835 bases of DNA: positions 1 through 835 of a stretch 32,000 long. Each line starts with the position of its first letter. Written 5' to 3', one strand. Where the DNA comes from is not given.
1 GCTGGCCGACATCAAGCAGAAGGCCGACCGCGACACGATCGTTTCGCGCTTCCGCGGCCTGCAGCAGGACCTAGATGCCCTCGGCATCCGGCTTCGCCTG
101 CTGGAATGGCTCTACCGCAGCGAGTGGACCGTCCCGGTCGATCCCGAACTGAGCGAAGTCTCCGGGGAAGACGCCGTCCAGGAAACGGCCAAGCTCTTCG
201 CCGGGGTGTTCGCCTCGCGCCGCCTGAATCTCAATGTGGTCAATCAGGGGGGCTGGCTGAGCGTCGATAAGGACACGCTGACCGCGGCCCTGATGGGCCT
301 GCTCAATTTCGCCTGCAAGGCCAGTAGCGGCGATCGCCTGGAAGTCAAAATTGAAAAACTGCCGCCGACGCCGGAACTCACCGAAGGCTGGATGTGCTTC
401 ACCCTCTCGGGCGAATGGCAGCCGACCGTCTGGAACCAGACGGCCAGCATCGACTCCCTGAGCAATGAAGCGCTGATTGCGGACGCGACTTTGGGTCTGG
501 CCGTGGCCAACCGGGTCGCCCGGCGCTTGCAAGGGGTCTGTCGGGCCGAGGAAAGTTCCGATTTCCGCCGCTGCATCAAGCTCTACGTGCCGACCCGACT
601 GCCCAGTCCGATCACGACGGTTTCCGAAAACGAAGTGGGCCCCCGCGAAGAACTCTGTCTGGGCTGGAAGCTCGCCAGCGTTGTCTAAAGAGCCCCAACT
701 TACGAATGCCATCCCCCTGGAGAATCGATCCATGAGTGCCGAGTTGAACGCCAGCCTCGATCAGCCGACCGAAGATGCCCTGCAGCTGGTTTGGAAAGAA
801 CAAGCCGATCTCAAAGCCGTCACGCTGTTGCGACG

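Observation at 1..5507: Operon linking heme oxygenase to phycobiliprotein-like globins, V4R proteins and two kinases: candidate bilin/tetrapyrrole sensory system in a non-phototroph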

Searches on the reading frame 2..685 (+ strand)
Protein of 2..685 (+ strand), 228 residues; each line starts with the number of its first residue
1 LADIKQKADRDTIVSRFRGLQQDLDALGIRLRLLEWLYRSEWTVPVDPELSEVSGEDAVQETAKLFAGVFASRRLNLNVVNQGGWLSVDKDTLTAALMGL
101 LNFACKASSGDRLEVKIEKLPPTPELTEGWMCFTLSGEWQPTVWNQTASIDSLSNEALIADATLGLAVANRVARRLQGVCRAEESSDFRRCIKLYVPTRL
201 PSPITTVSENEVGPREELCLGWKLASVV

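Call 5: search_protein_families(library=pfam, proteins=[window:2-685:+], max_evalue=1)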
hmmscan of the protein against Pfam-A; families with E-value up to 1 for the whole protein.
window:2-685:+ (228 aa): 0 families

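Call 6: search_protein_families(library=ncbifam, proteins=[window:2-685:+], max_evalue=1)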
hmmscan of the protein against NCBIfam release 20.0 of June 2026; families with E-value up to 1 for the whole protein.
window:2-685:+ (228 aa): 2 families
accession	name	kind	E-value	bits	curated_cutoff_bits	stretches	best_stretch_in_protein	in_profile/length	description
NF012163.2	BaeS_SmeS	equivalog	0.0024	16.9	500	1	60-185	319-445/457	sensor histidine kinase efflux regulator BaeS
NF008468.0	PRK11360.1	equivalog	0.096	11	646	0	45-117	457-530/616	two-component system sensor histidine kinase AtoS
